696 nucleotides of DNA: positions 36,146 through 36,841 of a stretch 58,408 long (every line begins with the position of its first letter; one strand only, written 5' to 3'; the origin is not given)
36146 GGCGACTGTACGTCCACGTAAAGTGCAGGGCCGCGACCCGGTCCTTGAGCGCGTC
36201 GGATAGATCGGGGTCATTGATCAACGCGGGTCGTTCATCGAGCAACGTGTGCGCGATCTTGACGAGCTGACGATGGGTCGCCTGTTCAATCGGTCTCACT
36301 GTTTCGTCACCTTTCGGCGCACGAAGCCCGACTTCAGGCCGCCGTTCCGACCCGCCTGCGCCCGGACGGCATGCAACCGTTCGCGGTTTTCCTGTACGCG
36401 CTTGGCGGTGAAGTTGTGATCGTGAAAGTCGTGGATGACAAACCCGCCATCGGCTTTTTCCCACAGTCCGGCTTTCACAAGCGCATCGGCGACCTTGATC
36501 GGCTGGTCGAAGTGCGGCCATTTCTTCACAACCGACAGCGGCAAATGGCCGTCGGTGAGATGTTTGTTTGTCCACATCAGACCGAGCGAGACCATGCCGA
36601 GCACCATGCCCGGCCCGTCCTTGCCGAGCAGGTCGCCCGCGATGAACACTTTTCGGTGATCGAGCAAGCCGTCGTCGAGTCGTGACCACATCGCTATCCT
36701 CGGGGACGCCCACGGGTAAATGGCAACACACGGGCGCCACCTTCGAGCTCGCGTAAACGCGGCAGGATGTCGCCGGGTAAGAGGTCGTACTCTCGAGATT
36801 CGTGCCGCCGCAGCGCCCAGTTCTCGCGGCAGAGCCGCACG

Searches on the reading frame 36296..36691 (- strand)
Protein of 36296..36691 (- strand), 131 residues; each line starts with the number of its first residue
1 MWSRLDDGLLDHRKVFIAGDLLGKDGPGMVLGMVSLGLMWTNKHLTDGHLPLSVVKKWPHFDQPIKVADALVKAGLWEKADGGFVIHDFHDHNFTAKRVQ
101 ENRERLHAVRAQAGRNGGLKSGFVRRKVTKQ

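Call 30: search_protein_families(library=pfam, proteins=[window:36296-36691:-], max_evalue=0.1)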
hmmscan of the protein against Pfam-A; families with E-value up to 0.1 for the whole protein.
window:36296-36691:- (131 aa): 0 families

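Call 31: search_protein_families(library=phrogs, proteins=[window:36296-36691:-], max_evalue=0.01)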
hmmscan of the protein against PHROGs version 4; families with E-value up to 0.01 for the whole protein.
window:36296-36691:- (131 aa): 6 families
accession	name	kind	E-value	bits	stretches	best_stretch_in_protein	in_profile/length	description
phrog_2447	-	DNA, RNA and nucleotide metabolism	1.1e-18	69.3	1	1-117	4-112/295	replication initiation protein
phrog_9474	-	DNA, RNA and nucleotide metabolism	1.4e-11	45.4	1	2-114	3-120/288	replication initiation protein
phrog_3926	-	DNA, RNA and nucleotide metabolism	3.3e-11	44.4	1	2-113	6-107/312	replication initiation protein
phrog_1882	-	unknown function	2.2e-08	35.2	1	31-106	24-101/259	-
phrog_22834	-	unknown function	3.1e-05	24.4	1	38-120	35-113/310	-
phrog_2509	-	DNA, RNA and nucleotide metabolism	0.0013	19.4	1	2-113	5-116/277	replication initiation protein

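Call 40: find_related_loci(query=window:36296-36691:-, collection=viral_contigs, flank=3000)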
Query window:36296-36691:- (131 aa) in viral_contigs; peptide patterns used: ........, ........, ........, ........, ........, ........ (x = any residue, [..] = any of these).
10 stretches matched a pattern, but none encodes a relative of the query by tblastn (E <= 1e-3).
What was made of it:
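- Tried and rejected: The single-protein search in IMG/VR found no relative (call 40).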

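Call 46: find_homologous_proteins(query=window:36296-36691:-, max_evalue=0.00001)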
Query window:36296-36691:- (131 aa): 40 proteins with E <= 0.00001 among 48 candidates.
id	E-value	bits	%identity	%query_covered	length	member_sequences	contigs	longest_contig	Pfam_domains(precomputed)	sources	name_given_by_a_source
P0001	7.3e-84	297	100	100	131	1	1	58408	-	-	-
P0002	1.1e-49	186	65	92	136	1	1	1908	-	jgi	jgi:hypothetical protein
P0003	2.8e-47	178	60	100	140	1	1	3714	-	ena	-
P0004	1.4e-45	173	63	90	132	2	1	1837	-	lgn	-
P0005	5.4e-45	171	64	100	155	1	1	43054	-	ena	-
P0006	5.9e-45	171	69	79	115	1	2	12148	-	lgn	-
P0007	1.8e-42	163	58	90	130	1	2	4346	-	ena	-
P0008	2.3e-42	162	62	89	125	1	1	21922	-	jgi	jgi:hypothetical protein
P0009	1.6e-41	160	58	90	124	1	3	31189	-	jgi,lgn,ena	jgi:hypothetical protein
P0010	2.3e-41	159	66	79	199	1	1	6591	PF01844.30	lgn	-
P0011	5.0e-41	158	58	90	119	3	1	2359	-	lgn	-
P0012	3.3e-40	155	64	80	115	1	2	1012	-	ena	-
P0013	4.8e-40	155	59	89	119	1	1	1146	-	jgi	jgi:hypothetical protein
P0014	3.4e-39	152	56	92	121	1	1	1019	-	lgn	-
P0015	5.5e-39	151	63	79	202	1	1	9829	PF01844.30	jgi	jgi:hypothetical protein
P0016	1.0e-38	151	57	90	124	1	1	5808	-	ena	-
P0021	5.1e-38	148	57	89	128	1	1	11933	-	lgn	-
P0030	1.6e-33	134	58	79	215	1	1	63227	-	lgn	-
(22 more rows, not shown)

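Call 47: find_encoding_contigs(protein=P0005, flank=10000, max_places=2)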
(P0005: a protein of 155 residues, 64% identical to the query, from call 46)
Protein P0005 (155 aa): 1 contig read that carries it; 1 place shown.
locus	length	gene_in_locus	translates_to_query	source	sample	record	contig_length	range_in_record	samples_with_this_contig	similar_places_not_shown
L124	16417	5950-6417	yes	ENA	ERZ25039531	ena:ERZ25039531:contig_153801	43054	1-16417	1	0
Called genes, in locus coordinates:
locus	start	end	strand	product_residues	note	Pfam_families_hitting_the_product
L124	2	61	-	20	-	?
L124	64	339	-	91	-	-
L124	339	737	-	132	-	-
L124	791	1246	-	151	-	PF13560:HTH_31 (faint)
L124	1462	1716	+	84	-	-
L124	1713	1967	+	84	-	PF12728:HTH_17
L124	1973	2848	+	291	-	PF12684:DUF3799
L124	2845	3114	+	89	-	-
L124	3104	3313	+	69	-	-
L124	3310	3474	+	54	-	-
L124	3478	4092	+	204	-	-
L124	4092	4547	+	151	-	PF13392:HNH_3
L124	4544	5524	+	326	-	PF13479:AAA_24, PF13481:AAA_25 (faint)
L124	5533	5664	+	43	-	-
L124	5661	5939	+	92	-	-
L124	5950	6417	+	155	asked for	-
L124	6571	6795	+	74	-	-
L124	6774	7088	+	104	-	-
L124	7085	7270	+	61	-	-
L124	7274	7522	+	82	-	-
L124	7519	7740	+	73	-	-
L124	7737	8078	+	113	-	-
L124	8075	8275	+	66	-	-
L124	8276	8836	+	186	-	-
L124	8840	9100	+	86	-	-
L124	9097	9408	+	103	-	-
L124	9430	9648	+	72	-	-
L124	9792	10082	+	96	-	-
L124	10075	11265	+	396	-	-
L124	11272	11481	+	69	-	-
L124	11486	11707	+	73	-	-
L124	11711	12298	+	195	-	PF05119:Terminase_4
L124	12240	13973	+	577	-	PF03354:TerL_ATPase, PF20441:TerL_nuclease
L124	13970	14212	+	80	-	-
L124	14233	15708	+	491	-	PF04860:Phage_portal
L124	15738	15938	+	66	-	-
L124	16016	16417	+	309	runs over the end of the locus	PF00574:CLP_protease (faint), PF25145:NfeD1b_N (weak), PF01343:Peptidase_S49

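Call 48: find_encoding_contigs(protein=P0030, flank=10000, max_places=2)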
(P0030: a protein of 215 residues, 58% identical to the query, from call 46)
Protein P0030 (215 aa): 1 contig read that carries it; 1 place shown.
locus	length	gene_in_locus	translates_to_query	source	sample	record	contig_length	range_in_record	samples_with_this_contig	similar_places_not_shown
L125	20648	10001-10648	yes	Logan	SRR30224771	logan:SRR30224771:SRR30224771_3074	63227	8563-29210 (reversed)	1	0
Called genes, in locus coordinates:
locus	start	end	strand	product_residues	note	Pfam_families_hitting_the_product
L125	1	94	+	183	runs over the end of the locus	-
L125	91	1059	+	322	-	-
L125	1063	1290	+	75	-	-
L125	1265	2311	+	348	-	-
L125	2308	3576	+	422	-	PF02195:ParB_N (weak), PF13384:HTH_23 (faint)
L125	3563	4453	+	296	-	PF20188:DUF6551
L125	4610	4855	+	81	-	-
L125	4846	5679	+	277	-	-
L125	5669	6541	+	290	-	-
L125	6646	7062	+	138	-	-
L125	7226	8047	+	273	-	-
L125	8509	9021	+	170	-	-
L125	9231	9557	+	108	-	-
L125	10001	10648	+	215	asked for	-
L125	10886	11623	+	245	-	-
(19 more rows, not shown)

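Call 49: find_encoding_contigs(protein=P0008, flank=10000, max_places=2)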
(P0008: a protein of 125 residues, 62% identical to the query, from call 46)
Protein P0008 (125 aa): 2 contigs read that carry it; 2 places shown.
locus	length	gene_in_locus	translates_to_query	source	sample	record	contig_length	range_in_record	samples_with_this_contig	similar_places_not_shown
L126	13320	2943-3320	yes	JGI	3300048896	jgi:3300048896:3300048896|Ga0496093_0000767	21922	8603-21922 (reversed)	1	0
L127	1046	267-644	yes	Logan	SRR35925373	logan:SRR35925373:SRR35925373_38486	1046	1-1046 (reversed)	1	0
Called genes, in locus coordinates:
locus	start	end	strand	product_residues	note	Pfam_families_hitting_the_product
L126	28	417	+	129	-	-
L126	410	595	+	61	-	-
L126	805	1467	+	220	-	PF12705:PDDEXK_1 (weak)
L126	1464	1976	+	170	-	PF19161:DUF5843 (weak)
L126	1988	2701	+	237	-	-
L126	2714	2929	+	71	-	-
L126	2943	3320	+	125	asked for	-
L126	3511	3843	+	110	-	-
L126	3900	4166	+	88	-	-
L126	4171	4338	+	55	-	-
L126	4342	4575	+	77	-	-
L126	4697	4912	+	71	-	-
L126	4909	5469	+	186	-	PF05866:RusA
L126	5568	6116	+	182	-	-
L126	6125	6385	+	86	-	PF12728:HTH_17 (weak)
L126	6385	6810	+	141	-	-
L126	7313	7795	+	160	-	PF05119:Terminase_4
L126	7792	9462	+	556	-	PF03354:TerL_ATPase, PF20441:TerL_nuclease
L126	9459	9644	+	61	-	-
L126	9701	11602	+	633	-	PF04586:Peptidase_S78, PF05065:Phage_capsid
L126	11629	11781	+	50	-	-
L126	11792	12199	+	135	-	PF01833:TIG (weak)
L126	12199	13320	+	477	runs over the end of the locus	PF04860:Phage_portal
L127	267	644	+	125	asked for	-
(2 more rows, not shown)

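Call 55: find_encoding_contigs(protein=P0003, flank=3000, max_places=1)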
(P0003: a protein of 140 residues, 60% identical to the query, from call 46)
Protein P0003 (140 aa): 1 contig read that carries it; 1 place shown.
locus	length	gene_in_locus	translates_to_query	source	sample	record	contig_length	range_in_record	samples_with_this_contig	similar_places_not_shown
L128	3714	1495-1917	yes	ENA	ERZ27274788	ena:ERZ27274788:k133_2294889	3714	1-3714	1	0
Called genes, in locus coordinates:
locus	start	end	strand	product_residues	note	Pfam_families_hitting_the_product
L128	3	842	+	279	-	?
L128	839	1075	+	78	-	-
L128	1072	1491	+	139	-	-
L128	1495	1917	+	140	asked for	-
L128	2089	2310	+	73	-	-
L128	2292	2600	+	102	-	-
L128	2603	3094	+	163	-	-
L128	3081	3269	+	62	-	-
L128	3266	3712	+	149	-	?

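Call 56: find_encoding_contigs(protein=P0006, flank=10000, max_places=1)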
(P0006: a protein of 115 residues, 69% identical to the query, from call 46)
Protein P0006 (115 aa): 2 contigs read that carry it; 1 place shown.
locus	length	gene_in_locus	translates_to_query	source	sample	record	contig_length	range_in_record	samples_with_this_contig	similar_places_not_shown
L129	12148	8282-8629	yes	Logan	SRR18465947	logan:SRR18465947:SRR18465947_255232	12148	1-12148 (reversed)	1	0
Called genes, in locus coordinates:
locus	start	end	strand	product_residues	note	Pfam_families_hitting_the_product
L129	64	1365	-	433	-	PF00589:Phage_integrase (weak)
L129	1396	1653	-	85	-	-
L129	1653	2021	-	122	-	-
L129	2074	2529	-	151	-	PF01381:HTH_3 (weak), PF13560:HTH_31 (faint)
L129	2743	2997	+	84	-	-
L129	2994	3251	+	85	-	PF12728:HTH_17 (weak)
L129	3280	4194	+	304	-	PF12705:PDDEXK_1 (weak)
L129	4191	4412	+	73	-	-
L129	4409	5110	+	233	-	-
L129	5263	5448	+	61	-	-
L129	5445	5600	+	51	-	-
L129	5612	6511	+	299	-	PF05869:Dam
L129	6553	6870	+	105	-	-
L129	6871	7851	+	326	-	PF13479:AAA_24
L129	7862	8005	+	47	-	-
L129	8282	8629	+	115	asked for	-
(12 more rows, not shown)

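Call 57: find_encoding_contigs(protein=P0002, flank=3000, max_places=1)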
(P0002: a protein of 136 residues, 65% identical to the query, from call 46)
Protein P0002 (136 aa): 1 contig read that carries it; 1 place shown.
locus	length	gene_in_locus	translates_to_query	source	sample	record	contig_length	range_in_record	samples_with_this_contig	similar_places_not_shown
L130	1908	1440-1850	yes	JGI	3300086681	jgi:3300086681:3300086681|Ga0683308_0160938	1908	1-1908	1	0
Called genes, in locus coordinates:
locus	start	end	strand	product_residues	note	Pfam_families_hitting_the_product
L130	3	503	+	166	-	?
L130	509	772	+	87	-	-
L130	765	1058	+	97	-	-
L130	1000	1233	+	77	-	-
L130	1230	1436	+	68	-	-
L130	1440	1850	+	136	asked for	-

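Call 58: find_encoding_contigs(protein=P0009, flank=10000, max_places=1)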
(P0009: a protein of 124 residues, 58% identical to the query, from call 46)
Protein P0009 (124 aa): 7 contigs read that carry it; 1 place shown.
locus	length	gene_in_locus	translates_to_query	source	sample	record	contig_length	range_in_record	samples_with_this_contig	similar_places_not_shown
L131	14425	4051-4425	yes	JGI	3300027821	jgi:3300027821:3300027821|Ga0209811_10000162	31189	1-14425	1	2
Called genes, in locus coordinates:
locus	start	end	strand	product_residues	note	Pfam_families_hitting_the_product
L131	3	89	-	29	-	?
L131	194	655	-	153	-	-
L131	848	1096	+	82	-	-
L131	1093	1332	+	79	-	-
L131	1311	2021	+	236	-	-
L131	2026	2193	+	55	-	-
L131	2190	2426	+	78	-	-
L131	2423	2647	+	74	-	-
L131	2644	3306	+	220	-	-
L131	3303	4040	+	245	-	-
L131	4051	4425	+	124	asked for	-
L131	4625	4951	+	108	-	-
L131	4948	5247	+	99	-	-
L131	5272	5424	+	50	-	-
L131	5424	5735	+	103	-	-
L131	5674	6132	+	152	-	PF05866:RusA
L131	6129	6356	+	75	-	-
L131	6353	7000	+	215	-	-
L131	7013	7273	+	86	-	-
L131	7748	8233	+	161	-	PF05119:Terminase_4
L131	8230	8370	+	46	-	-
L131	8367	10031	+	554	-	PF03354:TerL_ATPase, PF20441:TerL_nuclease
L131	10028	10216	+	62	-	-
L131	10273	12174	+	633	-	PF04586:Peptidase_S78, PF05065:Phage_capsid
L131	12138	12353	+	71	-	-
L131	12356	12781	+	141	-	-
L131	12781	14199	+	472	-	PF04860:Phage_portal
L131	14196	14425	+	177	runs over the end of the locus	-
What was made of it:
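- In relatives the homologous modules follow the initiator gene, 5-6 kb from terS/terL (calls 47, 49, 58).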

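Call 70: search_solved_structures(query=A3, max_evalue=1)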
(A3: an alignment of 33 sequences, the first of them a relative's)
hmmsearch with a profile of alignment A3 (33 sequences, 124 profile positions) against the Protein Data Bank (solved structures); distinct sequences matched with E-value up to 1: 4.
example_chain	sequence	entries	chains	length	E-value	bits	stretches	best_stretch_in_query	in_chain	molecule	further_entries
5cwh_A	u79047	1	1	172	0.015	18.4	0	42-91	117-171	Designed helical repeat protein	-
5h78_A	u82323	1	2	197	0.043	16.9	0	42-64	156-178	cAMP-dependent protein kinase type II-alpha regulatory subunit,DHR14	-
9jh7_A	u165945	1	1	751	0.73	12.9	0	51-102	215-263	Clostridium perfringens Argonaute (CpAgo)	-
9jh8_A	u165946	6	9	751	0.73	12.9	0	51-102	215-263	Clostridium perfringens Argonaute (CpAgo) | Clostridium perfringen Argonaute(CpAgo) | Clostridium perfringens Argonaute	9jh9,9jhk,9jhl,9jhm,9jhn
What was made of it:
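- Tried and rejected: PDB sequence search with the initiator profile: nothing meaningful (call 70).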

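Call 71: search_protein_families(library=pfam, proteins=[L126:9459-9644:+, L131:10028-10216:+, L124:13970-14212:+], max_evalue=10)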
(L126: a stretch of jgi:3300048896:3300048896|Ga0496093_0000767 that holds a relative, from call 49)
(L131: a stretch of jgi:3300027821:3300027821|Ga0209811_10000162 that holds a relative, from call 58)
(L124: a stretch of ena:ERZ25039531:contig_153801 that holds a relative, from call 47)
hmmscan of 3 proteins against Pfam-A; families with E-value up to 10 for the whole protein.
L126:9459-9644:+ (61 aa): 1 family
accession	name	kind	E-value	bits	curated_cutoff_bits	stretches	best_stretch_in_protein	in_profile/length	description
PF17373.7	DUF5395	-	0.18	12.8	25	1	10-49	26-67/81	Family of unknown function (DUF5395)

L131:10028-10216:+ (62 aa): 0 families

L124:13970-14212:+ (80 aa): 1 family
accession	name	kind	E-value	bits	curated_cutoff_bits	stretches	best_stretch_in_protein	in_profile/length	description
PF04807.17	Gemini_AC4_5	-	0.065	13.4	23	1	39-47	6-14/33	Geminivirus AC4/5 conserved region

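Call 78: predict_structure(alignment_id=A3)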
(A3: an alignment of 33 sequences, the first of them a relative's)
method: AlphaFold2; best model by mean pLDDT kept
length: 131 residues; sequences in the alignment: 33
mean_pLDDT: 87.5   pTM: 0.73
mean pLDDT of the five models: 87.5, 84.5, 83.1, 81.8, 80.4
residues with pLDDT >= 90: 91; 70-90: 18; 50-70: 18; < 50: 4
segments of 3 or more residues with pLDDT < 50: 1-4
pLDDT, mean of each block of 10 residues (from residue 1): 59 95 97 96 96 97 98 97 93 90 93 71 60 56
secondary structure, 60 per line:
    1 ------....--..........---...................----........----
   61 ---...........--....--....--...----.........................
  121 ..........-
elements in order: H7-10 H13-22 H26-44 E49-51 H52-56 H64-74 E77-80 E83-86 H96-130

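Call 82: fold_search(model_id=the predicted structure, library=pdb)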
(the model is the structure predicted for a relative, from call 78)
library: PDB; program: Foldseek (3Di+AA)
matches with E <= 10: 404; with E <= 0.001: 0
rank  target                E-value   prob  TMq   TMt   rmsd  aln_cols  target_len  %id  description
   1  3lfk_C                5.3e-02  0.92  0.33  0.37   6.6        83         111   25  A reported archaeal mechanosensitive channel is a structural homolog of MarR-like transcriptional regulators (released 2010-04-14)
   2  3lfk_D                7.7e-02  0.89  0.32  0.37   6.8        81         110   25  A reported archaeal mechanosensitive channel is a structural homolog of MarR-like transcriptional regulators (released 2010-04-14)
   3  4b8x_B                2.8e-01  0.35  0.33  0.32  11.8       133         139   20  Near atomic resolution crystal structure of Sco5413, a MarR family transcriptional regulator from Streptomyces coelico (released 2012-10-17)
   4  4m74_B                3.8e-01  0.54  0.37  0.17   9.5        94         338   16  Mutant structure of methyltransferase from Streptomyces hygroscopicus (released 2014-06-25)
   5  3go5                  4.9e-01  0.44  0.29  0.15   3.2        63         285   16  Crystal structure of a multidomain protein with nucleic acid binding domains (sp_0946) from streptococcus pneumoniae tig (released 2009-04-07)
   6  1bja_A                6.3e-01  0.20  0.30  0.38   8.7       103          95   18  ACTIVATION DOMAIN OF THE PHAGE T4 TRANSCRIPTION FACTOR MOTA (released 1998-11-04)
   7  5n35                  6.7e-01  0.69  0.32  0.62   2.8        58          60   16  Gadolinium phased PBP2 (SSO6202) at 2.2 Ang (released 2017-05-17)
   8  4m72_A                8.0e-01  0.41  0.37  0.17   9.5        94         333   15  Mutant structure of methyltransferase from Streptomyces hygroscopicus (released 2014-06-25)
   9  2fa5_A                8.0e-01  0.18  0.32  0.30  14.9       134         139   14  The crystal structure of an unliganded multiple antibiotic-resistance repressor (MarR) from Xanthomonas campestris (released 2006-11-14)
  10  4m73_B                8.5e-01  0.33  0.36  0.16   9.8        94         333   17  Mutant structure of methyltransferase from Streptomyces hygroscopicus (released 2014-06-25)
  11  1xmx                  9.1e-01  0.33  0.35  0.15   5.0        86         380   14  Crystal structure of protein VC1899 from Vibrio cholerae (released 2004-11-16)
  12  1x19                  9.1e-01  0.30  0.33  0.15   8.3        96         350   16  Crystal structure of BchU involved in bacteriochlorophyll c biosynthesis (released 2006-07-18)
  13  8bic_B                9.1e-01  0.28  0.33  0.16   8.8        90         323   18  O-Methyltransferase Plu4891 in complex with SAH (released 2023-03-08)
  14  4m71_A                9.6e-01  0.33  0.37  0.17   9.5        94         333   16  Mutant structure of methyltransferase from Streptomyces hygroscopicus complexed with S-adenosyl-L-homocysteine and met (released 2014-06-25)
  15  5eeh_C                9.6e-01  0.33  0.34  0.15   4.7        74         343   22  Crystal structure of carminomycin-4-O-methyltransferase DnrK in complex with SAH and 2-chloro-4-nitrophenol (released 2015-12-16)
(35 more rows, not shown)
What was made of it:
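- AlphaFold pLDDT 87.5 with an H-S-H-H-S-S topology, and Foldseek hits dominated by winged-helix proteins (calls 78, 82).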

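Call 96: search_dna_similar(query=window:36296-36691:-, collection=phages, mode=protein, max_evalue=0.001, max_rows=25)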
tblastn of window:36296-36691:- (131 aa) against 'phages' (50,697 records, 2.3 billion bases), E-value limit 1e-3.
Records with a match: 105; places in all: 105; records where one place covers at least 80% of the query: 23.
Best place of each record, by identity: <60% 105.
By first word of the organism name: Mycobacterium 51; Gordonia 35; Propionibacterium 9; Arthrobacter 8; Microbacterium 2.
By host as written in the record: Mycobacterium smegmatis mc2 155 31; Gordonia terrae 3612 27; Propionibacterium freudenreichii TL110 9; Arthrobacter globiformis NRRL B-2979 6; Mycobacterium smegmatis mc#155 4; Mycobacterium smegmatis mc2155 4; Mycolicobacterium smegmatis mc2 155 4; Gordonia terrae NRRL B-16283 3; and 12 more.
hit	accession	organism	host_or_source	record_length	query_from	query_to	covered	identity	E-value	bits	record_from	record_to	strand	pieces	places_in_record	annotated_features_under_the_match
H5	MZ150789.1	Microbacterium phage Footloose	Microbacterium paraoxydans NRRL B-14843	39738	2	131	99%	33.6%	8e-9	58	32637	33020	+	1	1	57: hypothetical protein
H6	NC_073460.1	Microbacterium phage Footloose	Microbacterium paraoxydans NRRL B-14843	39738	2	131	99%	33.6%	8e-9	58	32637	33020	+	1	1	57: hypothetical protein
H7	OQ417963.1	Mycobacterium phage prophiT36-2a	Mycobacterium abscessus T36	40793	4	110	82%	37.8%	3e-6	50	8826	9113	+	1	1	18: RepA-like replication initiator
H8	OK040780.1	Arthrobacter phage Sarge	Arthrobacter globiformis NRRL B-2979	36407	2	118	89%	30.8%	1e-6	51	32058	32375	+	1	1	56: hypothetical protein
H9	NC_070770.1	Arthrobacter phage Sarge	Arthrobacter globiformis NRRL B-2979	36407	2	118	89%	30.8%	1e-6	51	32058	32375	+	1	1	56: hypothetical protein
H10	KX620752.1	Propionibacterium phage E1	Propionibacterium freudenreichii TL110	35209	2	125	95%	29.0%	1e-8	57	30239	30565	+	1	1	45: hypothetical protein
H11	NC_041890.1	Propionibacterium phage Anatole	Propionibacterium freudenreichii TL110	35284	2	125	95%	29.0%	1e-8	57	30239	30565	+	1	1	45: replication initiation protein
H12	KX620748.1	Propionibacterium phage Anatole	Propionibacterium freudenreichii TL110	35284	2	125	95%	29.0%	1e-8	57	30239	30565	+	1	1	45: hypothetical protein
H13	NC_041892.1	Propionibacterium phage B3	Propionibacterium freudenreichii TL110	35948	2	125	95%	29.0%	1e-8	57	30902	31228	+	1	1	47: replication initiation protein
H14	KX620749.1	Propionibacterium phage B3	Propionibacterium freudenreichii TL110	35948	2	125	95%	29.0%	1e-8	57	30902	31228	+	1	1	47: hypothetical protein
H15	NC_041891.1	Propionibacterium phage B22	Propionibacterium freudenreichii TL110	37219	2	125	95%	29.0%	1e-8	57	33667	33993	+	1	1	53: replication initiation protein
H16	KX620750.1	Propionibacterium phage B22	Propionibacterium freudenreichii TL110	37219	2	125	95%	29.0%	1e-8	57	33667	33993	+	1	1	53: hypothetical protein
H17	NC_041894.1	Propionibacterium phage E6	Propionibacterium freudenreichii TL110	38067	2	125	95%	29.0%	2e-8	56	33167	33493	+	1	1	50: replication initiation protein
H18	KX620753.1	Propionibacterium phage E6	Propionibacterium freudenreichii TL110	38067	2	125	95%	29.0%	2e-8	56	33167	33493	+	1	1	50: hypothetical protein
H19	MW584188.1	Mycobacterium phage prophiGD91-2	Mycobacterium abscessus GD91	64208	2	105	79%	34.3%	5e-4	44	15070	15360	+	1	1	34: hypothetical protein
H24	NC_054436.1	Gordonia phage Schmidt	Gordonia terrae 3612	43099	2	103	78%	32.4%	1e-8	57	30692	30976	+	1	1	46: replication initiation protein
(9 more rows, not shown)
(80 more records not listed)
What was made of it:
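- Homologues in actinophage records are annotated as replication initiation protein or RepA-like (call 96).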

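Call 97: get_annotated_region(hit=H11, flank=1500)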
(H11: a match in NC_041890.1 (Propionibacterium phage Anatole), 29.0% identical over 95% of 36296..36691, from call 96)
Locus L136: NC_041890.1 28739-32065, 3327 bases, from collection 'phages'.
description: Propionibacterium phage Anatole, complete genome.
organism: Propionibacterium phage Anatole (NCBI taxid 1897531)
taxonomy: Viruses; Duplodnaviria; Heunggongvirae; Uroviricota; Caudoviricetes; Anatolevirus; Anatolevirus anatole
host: Propionibacterium freudenreichii TL110; source: Emmental french cheese; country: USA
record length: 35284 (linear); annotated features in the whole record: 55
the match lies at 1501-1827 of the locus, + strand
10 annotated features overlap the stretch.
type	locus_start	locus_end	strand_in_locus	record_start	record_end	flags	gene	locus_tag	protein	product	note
CDS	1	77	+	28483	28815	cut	40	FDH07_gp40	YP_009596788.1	WhiB family transcriptional regulator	-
CDS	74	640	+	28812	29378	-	41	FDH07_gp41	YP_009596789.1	DNA binding protein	-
CDS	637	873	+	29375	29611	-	42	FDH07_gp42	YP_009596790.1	hypothetical protein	-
CDS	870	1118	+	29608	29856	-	43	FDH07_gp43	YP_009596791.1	hypothetical protein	-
CDS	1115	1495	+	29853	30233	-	44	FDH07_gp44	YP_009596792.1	RusA-like Holliday junction resolvase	-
CDS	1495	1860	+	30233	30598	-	45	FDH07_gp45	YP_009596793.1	replication initiation protein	-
CDS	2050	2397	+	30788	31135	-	46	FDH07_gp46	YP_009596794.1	hypothetical protein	-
CDS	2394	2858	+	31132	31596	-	47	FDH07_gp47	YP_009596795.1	single strand DNA binding protein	-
CDS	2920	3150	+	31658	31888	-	48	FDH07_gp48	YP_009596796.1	hypothetical protein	-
CDS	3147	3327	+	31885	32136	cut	49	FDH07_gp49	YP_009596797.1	hypothetical protein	-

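Call 98: get_annotated_region(hit=H24, flank=1500)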
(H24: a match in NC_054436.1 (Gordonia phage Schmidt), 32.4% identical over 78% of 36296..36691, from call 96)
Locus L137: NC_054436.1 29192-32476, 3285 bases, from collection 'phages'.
description: Gordonia phage Schmidt, complete genome.
organism: Gordonia phage Schmidt (NCBI taxid 2301697)
taxonomy: Viruses; Duplodnaviria; Heunggongvirae; Uroviricota; Caudoviricetes; Ruthgordonvirinae; Schmidtvirus; Schmidtvirus schmidt
host: Gordonia terrae 3612; source: soil; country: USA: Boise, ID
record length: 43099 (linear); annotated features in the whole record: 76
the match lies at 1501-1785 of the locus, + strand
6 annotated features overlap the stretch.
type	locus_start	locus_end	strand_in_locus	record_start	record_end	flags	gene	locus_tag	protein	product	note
CDS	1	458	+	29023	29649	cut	42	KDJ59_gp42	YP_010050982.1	RecA-like DNA recombinase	-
CDS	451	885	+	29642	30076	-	43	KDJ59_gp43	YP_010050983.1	hypothetical protein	-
CDS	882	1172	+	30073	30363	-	44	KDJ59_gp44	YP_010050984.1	hypothetical protein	-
CDS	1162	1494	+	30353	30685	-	45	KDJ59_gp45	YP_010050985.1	HNH endonuclease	-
CDS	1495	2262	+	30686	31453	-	46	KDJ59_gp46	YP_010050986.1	replication initiation protein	-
CDS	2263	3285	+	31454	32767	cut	47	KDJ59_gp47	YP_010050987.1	helicase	-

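Call 99: get_annotated_region(hit=H6, flank=1500)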
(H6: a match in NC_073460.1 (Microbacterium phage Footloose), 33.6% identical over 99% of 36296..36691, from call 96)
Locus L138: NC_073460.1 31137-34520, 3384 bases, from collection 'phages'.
description: Microbacterium phage Footloose, complete genome.
organism: Microbacterium phage Footloose (NCBI taxid 2836048)
taxonomy: Viruses; Duplodnaviria; Heunggongvirae; Uroviricota; Caudoviricetes
host: Microbacterium paraoxydans NRRL B-14843; source: soil; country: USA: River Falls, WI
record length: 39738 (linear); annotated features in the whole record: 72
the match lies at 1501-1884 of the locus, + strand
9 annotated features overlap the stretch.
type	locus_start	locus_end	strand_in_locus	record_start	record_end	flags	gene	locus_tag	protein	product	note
CDS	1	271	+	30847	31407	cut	53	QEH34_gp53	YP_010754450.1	RusA-like resolvase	RusA resolvase (endonuclease); RusA-like resolvase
CDS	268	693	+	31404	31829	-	54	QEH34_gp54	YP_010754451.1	HNH endonuclease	-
CDS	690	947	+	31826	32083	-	55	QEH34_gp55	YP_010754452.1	WhiB family transcription factor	-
CDS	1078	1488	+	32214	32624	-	56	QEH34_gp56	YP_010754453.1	HNH endonuclease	-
CDS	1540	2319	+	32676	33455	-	57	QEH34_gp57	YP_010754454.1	hypothetical protein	-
CDS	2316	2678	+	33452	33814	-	58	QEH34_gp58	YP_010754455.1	helix-turn-helix DNA binding domain protein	-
CDS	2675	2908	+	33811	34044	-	59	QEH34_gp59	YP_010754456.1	NrdH-like glutaredoxin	-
CDS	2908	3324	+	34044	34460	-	60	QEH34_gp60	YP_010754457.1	ssDNA binding protein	-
CDS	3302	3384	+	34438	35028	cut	61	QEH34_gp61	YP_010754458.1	hypothetical protein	-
